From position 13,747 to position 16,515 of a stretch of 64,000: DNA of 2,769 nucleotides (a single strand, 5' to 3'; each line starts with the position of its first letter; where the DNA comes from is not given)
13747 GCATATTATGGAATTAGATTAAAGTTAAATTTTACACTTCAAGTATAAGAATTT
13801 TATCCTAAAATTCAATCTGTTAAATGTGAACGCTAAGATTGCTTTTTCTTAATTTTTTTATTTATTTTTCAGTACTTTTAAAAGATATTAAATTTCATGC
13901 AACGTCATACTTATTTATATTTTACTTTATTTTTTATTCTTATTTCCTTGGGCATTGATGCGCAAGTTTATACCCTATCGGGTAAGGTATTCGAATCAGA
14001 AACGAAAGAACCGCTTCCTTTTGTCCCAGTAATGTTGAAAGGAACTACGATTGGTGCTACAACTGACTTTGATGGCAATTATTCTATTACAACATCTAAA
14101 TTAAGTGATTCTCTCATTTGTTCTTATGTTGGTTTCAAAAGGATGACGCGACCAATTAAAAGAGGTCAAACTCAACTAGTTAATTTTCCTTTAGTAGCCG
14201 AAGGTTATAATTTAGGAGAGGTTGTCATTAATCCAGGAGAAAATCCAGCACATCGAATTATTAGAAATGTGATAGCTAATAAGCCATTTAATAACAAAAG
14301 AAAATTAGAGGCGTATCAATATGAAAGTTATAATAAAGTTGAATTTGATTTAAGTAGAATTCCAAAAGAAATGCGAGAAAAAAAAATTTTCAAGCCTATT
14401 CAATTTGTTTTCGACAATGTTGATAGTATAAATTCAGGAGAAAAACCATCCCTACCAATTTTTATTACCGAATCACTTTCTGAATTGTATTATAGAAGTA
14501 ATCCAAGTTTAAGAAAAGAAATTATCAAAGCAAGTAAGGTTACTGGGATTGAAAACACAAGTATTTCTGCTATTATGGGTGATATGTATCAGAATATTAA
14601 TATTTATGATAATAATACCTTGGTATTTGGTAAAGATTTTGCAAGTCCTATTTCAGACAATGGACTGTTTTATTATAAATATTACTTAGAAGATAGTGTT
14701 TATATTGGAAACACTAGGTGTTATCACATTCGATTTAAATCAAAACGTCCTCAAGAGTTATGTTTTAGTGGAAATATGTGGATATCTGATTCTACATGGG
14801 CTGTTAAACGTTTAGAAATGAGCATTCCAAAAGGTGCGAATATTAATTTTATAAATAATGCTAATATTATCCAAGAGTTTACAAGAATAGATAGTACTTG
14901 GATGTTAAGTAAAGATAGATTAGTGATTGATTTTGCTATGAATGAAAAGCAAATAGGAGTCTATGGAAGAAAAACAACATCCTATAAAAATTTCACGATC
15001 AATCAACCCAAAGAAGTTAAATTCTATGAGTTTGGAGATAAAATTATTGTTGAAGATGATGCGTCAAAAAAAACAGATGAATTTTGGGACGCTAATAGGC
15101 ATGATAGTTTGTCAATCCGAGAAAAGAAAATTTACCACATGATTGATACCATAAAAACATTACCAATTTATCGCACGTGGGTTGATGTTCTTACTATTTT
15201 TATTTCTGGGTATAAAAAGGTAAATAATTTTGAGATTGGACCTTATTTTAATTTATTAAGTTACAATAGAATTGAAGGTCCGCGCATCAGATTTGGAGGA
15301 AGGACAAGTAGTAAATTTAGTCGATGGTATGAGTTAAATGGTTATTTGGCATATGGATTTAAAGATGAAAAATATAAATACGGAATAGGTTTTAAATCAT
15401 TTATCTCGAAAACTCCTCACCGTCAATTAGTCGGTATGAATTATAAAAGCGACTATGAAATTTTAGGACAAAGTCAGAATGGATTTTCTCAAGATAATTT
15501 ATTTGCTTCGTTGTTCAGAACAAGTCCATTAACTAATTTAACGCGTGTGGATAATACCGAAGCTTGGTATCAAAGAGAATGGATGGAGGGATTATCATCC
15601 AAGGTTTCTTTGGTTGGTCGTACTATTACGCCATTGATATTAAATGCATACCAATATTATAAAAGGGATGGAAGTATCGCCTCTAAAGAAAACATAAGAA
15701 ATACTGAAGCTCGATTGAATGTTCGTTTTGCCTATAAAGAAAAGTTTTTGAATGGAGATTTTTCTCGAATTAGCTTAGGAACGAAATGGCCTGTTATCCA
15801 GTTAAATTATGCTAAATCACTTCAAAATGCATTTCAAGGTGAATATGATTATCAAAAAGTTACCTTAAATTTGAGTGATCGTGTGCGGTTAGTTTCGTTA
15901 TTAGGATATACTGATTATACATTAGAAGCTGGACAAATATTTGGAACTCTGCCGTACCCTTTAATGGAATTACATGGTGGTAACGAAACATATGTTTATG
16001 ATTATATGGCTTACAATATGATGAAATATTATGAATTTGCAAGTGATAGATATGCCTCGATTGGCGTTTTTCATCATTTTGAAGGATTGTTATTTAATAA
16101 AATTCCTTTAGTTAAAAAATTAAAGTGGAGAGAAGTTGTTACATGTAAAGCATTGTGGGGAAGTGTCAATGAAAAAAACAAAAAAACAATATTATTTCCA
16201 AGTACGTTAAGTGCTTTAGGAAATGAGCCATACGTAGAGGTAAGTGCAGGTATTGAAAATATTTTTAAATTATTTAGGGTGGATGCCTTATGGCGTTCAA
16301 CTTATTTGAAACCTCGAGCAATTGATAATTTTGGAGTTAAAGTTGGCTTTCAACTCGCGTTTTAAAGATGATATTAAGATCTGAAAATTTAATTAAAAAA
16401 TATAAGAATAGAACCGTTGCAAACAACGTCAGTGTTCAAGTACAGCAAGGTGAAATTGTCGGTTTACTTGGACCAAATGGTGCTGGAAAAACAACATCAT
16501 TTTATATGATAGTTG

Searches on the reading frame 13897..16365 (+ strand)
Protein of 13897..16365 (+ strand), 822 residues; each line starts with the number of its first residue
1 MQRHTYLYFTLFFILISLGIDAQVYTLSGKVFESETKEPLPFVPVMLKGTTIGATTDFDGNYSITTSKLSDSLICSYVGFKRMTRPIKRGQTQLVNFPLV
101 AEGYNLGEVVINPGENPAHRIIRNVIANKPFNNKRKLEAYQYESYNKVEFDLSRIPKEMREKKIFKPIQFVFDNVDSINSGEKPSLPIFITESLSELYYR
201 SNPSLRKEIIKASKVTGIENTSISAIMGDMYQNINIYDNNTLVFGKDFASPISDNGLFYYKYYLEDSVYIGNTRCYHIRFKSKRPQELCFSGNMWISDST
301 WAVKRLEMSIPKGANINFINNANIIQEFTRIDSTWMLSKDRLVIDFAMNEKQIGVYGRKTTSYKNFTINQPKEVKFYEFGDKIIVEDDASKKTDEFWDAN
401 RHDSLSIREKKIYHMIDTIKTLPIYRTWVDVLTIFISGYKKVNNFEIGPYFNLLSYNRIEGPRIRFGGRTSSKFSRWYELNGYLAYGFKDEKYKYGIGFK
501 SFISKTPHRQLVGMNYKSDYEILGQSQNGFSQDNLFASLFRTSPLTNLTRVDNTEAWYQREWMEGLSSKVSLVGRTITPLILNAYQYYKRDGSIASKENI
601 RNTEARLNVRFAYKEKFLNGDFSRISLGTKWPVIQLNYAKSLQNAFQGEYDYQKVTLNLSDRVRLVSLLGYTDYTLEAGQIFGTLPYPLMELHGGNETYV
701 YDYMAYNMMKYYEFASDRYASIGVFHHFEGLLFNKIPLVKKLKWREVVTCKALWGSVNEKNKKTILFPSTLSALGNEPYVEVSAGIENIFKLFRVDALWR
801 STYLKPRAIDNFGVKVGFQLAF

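Call 57: search_protein_families(library=pfam, proteins=[window:13897-16365:+], max_evalue=0.001)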
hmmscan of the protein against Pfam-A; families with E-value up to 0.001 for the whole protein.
window:13897-16365:+ (822 aa): 3 families
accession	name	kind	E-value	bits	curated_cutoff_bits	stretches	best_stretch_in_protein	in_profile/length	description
PF18939.6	DUF5686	-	1.1e-77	262.4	39.2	1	121-756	1-657/669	Family of unknown function (DUF5686)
PF13715.12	CarbopepD_reg_2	-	5.5e-18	65.2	32.2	1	27-111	1-88/88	CarboxypepD_reg-like domain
PF13620.12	CarboxypepD_reg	-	3.3e-08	34.2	32.3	1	26-99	1-81/82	Carboxypeptidase regulatory-like domain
